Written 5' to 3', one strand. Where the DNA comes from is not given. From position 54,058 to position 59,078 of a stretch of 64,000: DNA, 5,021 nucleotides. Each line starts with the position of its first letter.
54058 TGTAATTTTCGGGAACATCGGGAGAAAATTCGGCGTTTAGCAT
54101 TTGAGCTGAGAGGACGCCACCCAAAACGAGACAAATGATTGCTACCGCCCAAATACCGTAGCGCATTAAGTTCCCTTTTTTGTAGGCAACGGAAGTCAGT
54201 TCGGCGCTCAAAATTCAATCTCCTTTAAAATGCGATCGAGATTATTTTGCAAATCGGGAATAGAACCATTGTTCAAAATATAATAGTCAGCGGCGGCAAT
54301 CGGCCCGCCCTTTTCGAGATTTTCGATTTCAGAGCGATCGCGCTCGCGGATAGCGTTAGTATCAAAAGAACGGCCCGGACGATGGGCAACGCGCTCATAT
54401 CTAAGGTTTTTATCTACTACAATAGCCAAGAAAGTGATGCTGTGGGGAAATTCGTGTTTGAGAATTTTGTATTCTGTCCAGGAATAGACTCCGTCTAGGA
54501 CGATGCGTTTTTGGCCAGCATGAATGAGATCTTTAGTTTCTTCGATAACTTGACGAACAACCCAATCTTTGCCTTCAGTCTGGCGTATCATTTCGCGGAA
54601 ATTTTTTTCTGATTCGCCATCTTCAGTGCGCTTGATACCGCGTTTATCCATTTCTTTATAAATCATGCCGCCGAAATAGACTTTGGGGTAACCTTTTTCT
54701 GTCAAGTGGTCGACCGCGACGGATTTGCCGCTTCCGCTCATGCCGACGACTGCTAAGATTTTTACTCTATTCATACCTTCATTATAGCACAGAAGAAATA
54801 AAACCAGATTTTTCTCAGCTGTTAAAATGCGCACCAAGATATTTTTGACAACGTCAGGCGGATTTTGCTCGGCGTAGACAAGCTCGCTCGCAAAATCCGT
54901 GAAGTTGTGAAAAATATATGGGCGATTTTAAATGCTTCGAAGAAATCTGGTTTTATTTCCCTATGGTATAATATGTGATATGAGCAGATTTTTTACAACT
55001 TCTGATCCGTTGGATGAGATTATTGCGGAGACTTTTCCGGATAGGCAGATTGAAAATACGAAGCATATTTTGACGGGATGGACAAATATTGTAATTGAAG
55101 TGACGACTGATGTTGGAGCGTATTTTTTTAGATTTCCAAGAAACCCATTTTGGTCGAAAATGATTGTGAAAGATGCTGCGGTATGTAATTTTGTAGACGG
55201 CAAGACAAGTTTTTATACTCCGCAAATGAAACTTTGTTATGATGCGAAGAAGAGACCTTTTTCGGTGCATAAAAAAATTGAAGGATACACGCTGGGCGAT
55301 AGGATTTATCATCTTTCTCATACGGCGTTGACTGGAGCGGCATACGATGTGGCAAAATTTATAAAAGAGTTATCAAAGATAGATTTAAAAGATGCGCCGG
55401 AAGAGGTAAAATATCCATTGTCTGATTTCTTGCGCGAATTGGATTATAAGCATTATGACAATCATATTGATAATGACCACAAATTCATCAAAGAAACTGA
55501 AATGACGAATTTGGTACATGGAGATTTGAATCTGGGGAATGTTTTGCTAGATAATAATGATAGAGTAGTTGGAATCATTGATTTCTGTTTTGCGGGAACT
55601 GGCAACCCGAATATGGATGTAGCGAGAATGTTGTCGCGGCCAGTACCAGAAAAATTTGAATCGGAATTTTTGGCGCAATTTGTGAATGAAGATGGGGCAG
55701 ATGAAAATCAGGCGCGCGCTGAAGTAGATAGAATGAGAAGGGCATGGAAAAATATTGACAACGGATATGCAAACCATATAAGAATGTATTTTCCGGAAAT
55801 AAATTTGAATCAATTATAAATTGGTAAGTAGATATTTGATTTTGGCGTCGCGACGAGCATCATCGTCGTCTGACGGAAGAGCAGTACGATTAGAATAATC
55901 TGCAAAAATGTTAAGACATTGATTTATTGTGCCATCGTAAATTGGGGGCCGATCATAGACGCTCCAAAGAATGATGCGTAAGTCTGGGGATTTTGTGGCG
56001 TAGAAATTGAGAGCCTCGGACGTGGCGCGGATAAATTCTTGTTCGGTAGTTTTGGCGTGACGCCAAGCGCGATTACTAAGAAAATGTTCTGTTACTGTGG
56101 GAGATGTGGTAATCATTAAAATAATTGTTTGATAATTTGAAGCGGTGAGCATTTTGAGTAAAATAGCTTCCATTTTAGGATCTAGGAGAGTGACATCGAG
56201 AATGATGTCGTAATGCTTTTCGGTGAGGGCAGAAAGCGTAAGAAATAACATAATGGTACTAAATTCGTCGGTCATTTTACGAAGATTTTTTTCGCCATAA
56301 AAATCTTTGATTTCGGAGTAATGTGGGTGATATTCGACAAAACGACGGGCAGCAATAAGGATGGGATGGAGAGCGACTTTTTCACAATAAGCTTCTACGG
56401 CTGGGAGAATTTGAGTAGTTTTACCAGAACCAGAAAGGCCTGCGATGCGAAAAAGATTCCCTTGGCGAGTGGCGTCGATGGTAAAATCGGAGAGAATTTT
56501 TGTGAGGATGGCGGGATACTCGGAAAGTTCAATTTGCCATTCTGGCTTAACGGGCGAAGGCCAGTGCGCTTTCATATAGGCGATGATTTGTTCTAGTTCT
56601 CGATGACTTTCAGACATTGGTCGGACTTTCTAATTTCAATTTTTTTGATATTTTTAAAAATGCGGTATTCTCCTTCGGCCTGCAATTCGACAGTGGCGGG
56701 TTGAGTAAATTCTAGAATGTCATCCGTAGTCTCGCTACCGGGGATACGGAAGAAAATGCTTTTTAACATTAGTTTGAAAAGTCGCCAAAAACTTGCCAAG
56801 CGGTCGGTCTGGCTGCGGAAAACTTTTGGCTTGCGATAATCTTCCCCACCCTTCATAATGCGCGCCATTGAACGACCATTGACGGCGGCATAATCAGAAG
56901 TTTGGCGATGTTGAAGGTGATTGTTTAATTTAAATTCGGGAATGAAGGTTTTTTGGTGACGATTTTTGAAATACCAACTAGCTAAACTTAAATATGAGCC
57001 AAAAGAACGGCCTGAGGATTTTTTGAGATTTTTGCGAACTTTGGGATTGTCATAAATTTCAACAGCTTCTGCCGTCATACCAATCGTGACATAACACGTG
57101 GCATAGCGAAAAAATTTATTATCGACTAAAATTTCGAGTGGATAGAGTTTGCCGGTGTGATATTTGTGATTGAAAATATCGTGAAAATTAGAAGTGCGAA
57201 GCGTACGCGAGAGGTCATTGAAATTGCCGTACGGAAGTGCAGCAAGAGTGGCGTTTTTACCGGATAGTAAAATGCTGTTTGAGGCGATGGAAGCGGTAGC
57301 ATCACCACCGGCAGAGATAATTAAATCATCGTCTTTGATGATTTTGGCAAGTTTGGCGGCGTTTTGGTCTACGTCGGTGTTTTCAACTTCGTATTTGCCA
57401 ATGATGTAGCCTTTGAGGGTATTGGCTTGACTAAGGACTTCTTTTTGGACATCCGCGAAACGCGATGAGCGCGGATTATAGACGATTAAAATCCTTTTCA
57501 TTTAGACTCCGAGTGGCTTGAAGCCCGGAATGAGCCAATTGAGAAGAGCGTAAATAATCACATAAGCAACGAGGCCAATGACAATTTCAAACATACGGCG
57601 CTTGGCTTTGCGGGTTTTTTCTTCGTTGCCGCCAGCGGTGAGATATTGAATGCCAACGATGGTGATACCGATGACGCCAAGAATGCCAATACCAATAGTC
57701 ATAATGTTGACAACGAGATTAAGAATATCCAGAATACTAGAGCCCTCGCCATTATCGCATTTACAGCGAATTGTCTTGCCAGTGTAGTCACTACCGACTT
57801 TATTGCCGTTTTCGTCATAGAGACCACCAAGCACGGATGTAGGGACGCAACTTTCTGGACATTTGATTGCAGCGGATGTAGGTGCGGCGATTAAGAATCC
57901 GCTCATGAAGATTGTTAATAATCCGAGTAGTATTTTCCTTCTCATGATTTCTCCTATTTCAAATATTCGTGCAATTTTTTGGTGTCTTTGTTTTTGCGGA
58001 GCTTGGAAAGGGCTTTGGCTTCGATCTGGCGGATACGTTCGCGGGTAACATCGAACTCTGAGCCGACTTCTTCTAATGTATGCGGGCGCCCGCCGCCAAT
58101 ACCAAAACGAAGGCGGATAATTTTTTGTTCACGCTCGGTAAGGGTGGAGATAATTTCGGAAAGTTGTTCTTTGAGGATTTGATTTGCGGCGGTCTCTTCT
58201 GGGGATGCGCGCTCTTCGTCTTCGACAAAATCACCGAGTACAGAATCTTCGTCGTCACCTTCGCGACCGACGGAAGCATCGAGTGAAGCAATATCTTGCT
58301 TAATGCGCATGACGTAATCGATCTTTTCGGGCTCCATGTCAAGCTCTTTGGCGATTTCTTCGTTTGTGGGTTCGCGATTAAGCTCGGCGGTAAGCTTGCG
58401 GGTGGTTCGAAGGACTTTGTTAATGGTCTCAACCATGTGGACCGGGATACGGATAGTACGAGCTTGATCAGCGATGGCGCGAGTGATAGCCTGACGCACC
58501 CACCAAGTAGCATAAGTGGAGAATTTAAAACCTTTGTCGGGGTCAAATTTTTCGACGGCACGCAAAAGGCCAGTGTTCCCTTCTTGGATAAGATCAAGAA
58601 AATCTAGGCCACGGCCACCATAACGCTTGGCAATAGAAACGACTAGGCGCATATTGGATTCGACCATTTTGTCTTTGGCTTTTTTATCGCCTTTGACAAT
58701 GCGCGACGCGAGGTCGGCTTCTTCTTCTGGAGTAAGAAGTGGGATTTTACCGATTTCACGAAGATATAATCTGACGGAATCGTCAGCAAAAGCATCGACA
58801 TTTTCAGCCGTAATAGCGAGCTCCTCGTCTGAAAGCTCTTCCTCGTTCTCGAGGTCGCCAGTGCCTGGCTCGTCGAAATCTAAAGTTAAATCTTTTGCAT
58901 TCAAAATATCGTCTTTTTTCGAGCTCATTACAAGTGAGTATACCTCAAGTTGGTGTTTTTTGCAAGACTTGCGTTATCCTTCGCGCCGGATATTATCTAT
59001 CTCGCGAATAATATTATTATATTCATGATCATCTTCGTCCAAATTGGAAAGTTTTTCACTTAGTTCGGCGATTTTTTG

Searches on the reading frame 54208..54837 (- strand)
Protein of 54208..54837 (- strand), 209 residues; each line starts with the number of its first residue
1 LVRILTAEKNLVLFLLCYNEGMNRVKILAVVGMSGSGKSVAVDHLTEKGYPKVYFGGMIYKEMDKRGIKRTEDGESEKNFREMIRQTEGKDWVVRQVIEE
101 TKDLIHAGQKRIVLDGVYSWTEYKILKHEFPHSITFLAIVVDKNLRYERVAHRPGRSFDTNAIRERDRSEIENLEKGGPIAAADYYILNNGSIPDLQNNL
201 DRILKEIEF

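Call 67: search_protein_families(library=pfam, proteins=[window:54208-54837:-], max_evalue=0.0001)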
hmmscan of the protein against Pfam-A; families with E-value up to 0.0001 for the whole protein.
window:54208-54837:- (209 aa): 2 families
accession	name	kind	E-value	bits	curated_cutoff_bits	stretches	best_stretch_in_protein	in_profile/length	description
PF13238.12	AAA_18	-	1.3e-07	32.6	29.4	1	29-157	2-115/128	AAA domain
PF13207.12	AAA_17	-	2.3e-06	28.3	27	1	31-157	1-126/136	AAA domain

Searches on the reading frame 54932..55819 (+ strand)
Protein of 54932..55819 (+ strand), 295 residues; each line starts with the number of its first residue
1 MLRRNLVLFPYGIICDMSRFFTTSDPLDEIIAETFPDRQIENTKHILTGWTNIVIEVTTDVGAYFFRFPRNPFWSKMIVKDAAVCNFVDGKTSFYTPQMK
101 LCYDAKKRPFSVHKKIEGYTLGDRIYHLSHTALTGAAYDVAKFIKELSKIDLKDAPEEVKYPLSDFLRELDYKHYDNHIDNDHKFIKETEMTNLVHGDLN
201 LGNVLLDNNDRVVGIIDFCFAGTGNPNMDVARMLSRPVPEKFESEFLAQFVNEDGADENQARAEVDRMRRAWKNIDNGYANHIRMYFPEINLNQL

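Call 67: search_protein_families(library=pfam, proteins=[window:54932-55819:+], max_evalue=0.0001)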
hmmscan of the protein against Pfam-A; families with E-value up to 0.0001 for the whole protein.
window:54932-55819:+ (295 aa): 3 families
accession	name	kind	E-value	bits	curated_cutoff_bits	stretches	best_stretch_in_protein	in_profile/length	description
PF01636.29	APH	-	4.7e-21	76.1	23.2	1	46-261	5-236/239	Phosphotransferase enzyme family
PF19974.5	TCAD9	-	3.6e-07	30.1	40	1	189-232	294-336/429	Ternary complex associated domain 9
PF01633.27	Choline_kinase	-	4.7e-06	26.6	29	1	142-234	119-204/300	Choline/ethanolamine kinase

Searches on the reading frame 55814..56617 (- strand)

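Call 67: search_protein_families(library=pfam, proteins=[window:55814-56617:-], max_evalue=0.0001)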
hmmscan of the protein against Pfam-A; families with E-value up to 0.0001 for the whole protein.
window:55814-56617:- (267 aa): 2 families
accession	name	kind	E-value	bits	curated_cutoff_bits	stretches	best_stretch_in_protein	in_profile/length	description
PF06414.18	Zeta_toxin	-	2.3e-16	60.3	22.3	1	58-200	21-155/199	Zeta toxin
PF13671.12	AAA_33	-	7.2e-06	26.8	27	1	58-189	4-124/143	AAA domain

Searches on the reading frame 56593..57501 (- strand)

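Call 68: search_protein_families(library=pfam, proteins=[window:56593-57501:-], max_evalue=0.0001)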
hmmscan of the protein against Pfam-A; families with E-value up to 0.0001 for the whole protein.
window:56593-57501:- (302 aa): 1 family
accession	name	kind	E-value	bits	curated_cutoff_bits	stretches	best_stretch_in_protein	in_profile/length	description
PF00781.29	DAGK_cat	-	3.7e-11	43.1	23.6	1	3-105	1-103/125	Diacylglycerol kinase catalytic domain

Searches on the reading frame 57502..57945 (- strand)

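Call 68: search_protein_families(library=pfam, proteins=[window:57502-57945:-], max_evalue=0.0001)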
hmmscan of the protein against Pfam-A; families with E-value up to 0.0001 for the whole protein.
window:57502-57945:- (147 aa): 1 family
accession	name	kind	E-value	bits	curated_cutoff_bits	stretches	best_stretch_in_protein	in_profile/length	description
PF18895.5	T4SS_pilin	-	1e-07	32.4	26.6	1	73-138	7-71/71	Type IV secretion system pilin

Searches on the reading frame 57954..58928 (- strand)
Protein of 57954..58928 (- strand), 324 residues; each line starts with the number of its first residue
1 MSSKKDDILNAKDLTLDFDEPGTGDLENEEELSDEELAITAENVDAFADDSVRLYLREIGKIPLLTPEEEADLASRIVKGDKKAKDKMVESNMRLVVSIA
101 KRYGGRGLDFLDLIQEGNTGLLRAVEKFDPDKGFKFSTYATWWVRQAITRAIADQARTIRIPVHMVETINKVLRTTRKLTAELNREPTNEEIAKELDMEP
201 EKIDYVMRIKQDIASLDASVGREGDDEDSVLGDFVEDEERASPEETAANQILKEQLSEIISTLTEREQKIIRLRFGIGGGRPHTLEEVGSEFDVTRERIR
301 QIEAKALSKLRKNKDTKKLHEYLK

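Call 68: search_protein_families(library=pfam, proteins=[window:57954-58928:-], max_evalue=0.0001)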
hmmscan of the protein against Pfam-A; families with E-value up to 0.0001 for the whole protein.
window:57954-58928:- (324 aa): 4 families
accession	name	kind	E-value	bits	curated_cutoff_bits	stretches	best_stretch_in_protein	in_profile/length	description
PF04542.20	Sigma70_r2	-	2.4e-25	88.5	24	1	88-158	1-71/71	Sigma-70 region 2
PF04539.22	Sigma70_r3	-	1.1e-23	83.5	25.3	1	167-246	1-77/78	Sigma-70 region 3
PF04545.22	Sigma70_r4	-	5.9e-19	67.8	24.1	1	260-312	2-50/50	Sigma-70, region 4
PF00140.25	Sigma70_r1_2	-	2.3e-16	59.9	22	1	50-82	1-33/34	Sigma-70 factor, region 1.2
